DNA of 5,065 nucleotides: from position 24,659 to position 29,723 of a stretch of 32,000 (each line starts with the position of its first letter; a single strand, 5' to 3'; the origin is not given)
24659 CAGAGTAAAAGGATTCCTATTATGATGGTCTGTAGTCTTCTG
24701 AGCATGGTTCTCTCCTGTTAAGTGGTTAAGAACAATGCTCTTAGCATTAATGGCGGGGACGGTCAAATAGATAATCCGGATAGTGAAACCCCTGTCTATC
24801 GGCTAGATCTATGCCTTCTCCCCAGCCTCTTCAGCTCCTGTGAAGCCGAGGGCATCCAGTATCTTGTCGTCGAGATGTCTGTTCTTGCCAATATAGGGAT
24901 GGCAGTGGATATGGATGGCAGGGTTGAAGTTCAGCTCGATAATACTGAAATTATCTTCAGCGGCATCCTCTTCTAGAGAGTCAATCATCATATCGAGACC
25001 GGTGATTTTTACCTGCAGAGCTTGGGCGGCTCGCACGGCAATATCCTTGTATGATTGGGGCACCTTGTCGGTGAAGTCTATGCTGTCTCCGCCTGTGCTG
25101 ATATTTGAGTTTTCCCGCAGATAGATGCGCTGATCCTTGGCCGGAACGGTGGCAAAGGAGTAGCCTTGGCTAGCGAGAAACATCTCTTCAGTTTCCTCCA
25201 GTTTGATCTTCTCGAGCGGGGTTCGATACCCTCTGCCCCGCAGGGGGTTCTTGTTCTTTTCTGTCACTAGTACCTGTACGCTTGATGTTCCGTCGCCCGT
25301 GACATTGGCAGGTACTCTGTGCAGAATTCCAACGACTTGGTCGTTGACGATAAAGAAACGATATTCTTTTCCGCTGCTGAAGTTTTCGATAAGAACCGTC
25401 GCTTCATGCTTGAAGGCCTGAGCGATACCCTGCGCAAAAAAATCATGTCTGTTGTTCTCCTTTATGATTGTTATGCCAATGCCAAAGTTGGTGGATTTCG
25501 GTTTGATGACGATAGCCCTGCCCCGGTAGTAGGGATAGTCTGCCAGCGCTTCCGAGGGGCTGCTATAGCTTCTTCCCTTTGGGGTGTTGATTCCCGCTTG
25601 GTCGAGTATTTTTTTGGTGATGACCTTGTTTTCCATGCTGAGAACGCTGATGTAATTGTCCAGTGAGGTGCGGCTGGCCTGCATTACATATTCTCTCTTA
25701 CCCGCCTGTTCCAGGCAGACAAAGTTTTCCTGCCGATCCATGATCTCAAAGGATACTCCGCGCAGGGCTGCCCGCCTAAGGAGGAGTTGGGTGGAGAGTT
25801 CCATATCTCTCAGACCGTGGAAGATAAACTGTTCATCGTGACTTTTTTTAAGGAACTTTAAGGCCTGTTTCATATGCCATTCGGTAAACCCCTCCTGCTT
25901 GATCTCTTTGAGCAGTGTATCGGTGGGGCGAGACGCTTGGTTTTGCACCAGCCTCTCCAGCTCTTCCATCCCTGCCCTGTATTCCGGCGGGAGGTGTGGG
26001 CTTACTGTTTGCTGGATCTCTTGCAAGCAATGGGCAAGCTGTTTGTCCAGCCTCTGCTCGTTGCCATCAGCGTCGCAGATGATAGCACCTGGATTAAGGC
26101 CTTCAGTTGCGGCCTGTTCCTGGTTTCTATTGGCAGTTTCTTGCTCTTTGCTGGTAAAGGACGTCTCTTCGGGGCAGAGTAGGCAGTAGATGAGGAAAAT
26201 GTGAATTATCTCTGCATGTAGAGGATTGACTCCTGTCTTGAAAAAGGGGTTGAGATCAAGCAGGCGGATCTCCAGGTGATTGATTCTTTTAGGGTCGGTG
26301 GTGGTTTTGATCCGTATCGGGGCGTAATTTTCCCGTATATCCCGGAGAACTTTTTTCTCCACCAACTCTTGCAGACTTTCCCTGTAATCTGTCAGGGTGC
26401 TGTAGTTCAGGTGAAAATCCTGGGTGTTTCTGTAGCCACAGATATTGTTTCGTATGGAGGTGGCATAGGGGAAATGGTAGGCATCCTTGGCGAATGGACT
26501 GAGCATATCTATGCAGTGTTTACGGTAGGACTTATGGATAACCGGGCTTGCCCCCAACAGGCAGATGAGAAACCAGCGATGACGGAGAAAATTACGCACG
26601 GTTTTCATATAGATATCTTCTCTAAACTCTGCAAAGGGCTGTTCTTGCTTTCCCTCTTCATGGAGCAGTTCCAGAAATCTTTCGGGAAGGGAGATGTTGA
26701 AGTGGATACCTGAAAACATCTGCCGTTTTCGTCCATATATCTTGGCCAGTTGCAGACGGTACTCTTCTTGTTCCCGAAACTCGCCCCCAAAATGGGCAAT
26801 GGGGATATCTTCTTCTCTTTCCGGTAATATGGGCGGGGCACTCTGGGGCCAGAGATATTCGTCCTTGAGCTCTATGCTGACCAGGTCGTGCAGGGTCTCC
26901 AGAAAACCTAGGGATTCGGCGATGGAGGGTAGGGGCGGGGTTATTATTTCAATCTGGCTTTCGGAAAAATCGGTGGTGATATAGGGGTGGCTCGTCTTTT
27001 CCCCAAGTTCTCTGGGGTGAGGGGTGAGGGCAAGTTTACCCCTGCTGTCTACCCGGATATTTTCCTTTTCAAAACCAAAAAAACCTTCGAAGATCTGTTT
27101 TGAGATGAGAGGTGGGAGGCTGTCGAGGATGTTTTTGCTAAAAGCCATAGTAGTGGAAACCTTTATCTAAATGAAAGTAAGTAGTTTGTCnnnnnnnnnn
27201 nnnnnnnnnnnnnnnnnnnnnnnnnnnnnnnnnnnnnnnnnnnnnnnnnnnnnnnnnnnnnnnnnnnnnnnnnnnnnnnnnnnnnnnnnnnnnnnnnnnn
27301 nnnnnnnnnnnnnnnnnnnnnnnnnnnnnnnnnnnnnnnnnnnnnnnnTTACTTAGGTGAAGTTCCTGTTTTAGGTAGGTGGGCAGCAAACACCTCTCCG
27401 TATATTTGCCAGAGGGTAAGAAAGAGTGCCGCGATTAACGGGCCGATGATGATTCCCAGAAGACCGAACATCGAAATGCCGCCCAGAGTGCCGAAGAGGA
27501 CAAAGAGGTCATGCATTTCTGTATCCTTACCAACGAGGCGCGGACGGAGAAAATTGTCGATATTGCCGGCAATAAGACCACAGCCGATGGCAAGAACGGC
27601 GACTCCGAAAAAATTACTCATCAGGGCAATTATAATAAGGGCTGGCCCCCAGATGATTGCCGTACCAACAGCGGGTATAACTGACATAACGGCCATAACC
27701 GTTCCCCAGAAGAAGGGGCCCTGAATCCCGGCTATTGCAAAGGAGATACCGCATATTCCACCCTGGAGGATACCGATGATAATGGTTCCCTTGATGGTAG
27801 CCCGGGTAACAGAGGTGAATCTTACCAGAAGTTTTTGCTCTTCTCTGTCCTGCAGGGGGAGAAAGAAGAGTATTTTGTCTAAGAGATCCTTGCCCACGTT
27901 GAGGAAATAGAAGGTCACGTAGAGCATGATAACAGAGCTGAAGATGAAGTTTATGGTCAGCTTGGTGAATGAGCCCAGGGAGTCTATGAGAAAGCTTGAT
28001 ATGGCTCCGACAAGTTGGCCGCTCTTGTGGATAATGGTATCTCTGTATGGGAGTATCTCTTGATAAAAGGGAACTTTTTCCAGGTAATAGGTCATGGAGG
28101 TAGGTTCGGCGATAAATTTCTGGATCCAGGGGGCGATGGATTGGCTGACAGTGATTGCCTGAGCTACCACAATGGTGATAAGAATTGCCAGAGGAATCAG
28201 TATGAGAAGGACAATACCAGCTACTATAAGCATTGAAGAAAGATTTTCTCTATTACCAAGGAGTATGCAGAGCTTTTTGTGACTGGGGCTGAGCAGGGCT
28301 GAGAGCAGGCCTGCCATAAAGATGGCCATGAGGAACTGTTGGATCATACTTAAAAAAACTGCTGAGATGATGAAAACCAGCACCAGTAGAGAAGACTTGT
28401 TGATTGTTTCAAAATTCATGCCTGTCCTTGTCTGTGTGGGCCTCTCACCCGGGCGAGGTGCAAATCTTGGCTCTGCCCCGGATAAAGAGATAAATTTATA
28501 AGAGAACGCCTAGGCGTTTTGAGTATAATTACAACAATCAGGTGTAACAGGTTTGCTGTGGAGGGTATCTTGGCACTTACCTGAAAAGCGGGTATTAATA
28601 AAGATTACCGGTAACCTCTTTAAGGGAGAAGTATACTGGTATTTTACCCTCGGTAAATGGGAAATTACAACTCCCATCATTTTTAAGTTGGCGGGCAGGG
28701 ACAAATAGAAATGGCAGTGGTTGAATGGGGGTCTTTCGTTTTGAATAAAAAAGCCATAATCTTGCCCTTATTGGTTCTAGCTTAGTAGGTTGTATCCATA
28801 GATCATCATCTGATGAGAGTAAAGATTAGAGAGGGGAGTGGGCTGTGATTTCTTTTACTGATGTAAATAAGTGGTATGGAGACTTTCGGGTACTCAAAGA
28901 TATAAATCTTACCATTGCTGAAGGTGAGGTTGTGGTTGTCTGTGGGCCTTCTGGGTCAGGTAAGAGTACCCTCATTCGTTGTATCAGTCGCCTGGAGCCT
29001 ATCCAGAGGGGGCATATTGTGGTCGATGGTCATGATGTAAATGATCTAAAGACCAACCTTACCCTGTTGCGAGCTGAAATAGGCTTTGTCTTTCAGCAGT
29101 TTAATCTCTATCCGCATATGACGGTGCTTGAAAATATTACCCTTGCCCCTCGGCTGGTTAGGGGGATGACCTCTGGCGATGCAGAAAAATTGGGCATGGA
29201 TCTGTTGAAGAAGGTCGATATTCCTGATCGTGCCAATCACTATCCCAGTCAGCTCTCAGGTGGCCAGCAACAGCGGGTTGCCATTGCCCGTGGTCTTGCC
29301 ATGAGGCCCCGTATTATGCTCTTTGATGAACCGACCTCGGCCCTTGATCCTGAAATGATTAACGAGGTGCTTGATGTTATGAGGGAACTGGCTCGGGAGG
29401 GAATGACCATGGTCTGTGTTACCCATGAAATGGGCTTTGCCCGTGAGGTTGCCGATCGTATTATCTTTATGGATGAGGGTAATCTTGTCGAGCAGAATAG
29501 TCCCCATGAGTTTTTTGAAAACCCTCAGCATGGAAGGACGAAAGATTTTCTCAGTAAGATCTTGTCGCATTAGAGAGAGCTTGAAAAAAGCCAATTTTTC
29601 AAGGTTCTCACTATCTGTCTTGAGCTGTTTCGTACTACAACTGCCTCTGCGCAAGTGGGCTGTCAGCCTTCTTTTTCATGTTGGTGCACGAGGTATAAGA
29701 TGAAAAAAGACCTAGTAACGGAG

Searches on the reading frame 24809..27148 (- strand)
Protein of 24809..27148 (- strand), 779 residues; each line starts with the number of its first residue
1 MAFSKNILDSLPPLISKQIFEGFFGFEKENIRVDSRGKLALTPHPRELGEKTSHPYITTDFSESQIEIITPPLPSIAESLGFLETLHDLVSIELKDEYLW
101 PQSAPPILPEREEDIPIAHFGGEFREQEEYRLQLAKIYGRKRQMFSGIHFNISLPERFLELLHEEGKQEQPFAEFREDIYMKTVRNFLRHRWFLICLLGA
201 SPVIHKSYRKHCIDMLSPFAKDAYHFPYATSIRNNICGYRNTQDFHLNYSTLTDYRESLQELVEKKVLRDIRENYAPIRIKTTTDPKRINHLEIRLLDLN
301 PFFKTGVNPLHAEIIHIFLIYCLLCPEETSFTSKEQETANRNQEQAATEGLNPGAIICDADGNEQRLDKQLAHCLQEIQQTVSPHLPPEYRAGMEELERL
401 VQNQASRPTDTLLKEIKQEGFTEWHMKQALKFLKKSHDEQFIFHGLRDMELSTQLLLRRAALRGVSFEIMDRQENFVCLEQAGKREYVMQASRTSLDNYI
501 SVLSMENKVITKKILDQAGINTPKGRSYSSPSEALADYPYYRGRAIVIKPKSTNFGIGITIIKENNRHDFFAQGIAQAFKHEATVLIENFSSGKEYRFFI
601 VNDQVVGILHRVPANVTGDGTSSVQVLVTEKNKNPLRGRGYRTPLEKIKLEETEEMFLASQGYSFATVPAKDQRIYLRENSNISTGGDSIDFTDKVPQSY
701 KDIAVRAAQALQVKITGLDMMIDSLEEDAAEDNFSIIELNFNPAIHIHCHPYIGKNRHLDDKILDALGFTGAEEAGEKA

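Call 28: search_protein_families(library=pfam, proteins=[window:24809-27148:-], max_evalue=0.001)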
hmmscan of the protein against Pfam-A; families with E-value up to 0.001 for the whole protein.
window:24809-27148:- (779 aa): 6 families
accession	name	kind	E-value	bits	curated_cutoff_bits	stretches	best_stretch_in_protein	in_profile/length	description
PF04262.19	Glu_cys_ligase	-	7.7e-87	291.8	27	1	19-345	13-371/372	Glutamate-cysteine ligase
PF18419.6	ATP-grasp_6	-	1.5e-21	76.2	25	1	448-500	2-54/54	ATP-grasp-like domain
PF08443.16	RimK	-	2.2e-10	40.9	21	1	506-614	2-108/188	RimK-like ATP-grasp domain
PF14397.11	ATPgrasp_ST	-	4.6e-10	39.6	31.4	1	502-606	16-121/278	Sugar-transfer associated ATP-grasp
PF02655.19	ATP-grasp_3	-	4.1e-07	30.7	23.2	1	506-608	2-97/160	ATP-grasp domain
PF01071.24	GARS_A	-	0.00022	21.5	27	1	507-603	2-101/194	Phosphoribosylglycinamide synthetase, ATP-grasp (A) domain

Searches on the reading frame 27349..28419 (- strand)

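Call 80: search_protein_families(library=pfam, proteins=[window:27349-28419:-], max_evalue=0.01)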
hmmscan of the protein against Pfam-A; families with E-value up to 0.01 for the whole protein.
window:27349-28419:- (356 aa): 1 family
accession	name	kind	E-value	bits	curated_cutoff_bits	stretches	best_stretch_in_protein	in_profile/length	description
PF01594.21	AI-2E_transport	-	1.7e-46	159.4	34.3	1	12-337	4-323/327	AI-2E family transporter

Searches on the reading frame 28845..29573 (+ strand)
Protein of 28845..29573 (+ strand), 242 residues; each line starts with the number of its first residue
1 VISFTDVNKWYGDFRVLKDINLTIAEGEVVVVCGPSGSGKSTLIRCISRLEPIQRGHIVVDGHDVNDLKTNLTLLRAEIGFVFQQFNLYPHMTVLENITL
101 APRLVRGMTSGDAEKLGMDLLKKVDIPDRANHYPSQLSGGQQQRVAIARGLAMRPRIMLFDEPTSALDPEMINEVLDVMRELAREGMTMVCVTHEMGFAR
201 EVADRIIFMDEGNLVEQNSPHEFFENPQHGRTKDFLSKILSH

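Call 80: search_protein_families(library=pfam, proteins=[window:28845-29573:+], max_evalue=0.01)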
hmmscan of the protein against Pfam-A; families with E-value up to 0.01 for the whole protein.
window:28845-29573:+ (242 aa): 21 families
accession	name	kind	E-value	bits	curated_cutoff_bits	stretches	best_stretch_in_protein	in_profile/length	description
PF00005.33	ABC_tran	-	7.3e-38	130.7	25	1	17-165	1-137/137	ABC transporter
PF13304.12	AAA_21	-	5.7e-13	50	27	2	120-196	221-300/304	AAA domain, putative AbiEii toxin, Type IV TA system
PF02463.25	SMC_N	-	3.5e-08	33.6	40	1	26-206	23-208/220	RecF/RecN/SMC N terminal domain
PF09818.15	ABC_ATPase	-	3.2e-07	30.1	23.2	0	22-105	75-154/283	P-loop domain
PF13175.12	AAA_15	-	1.6e-05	25.1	32.1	1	14-84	11-84/374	AAA ATPase domain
PF13191.12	AAA_16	-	1.9e-05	25.7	32.6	1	26-66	23-63/167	AAA ATPase domain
PF13401.12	AAA_22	-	3.2e-05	24.7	27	1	28-180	6-109/130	AAA domain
PF13555.12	AAA_29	-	0.00024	21.2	27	1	20-47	17-42/61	P-loop containing region of AAA domain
PF13476.12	AAA_23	-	0.00031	21.9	27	1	18-47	11-39/201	AAA domain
PF13671.12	AAA_33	-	0.00066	20.4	27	1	29-49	1-21/143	AAA domain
PF03193.22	RsgA_GTPase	-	0.00085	19.6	30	1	23-49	103-128/174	RsgA GTPase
PF13166.12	AAA_13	-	0.0014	17.9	36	0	155-206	527-581/713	AAA domain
PF20703.3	nSTAND1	-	0.0016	18.6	27.1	1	9-46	15-52/379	Novel STAND NTPase 1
PF13238.12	AAA_18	-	0.002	19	29.4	0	30-67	1-36/128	AAA domain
PF13558.12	SbcC_Walker_B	-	0.0033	18.1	27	0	152-180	61-89/90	SbcC/RAD50-like, Walker B motif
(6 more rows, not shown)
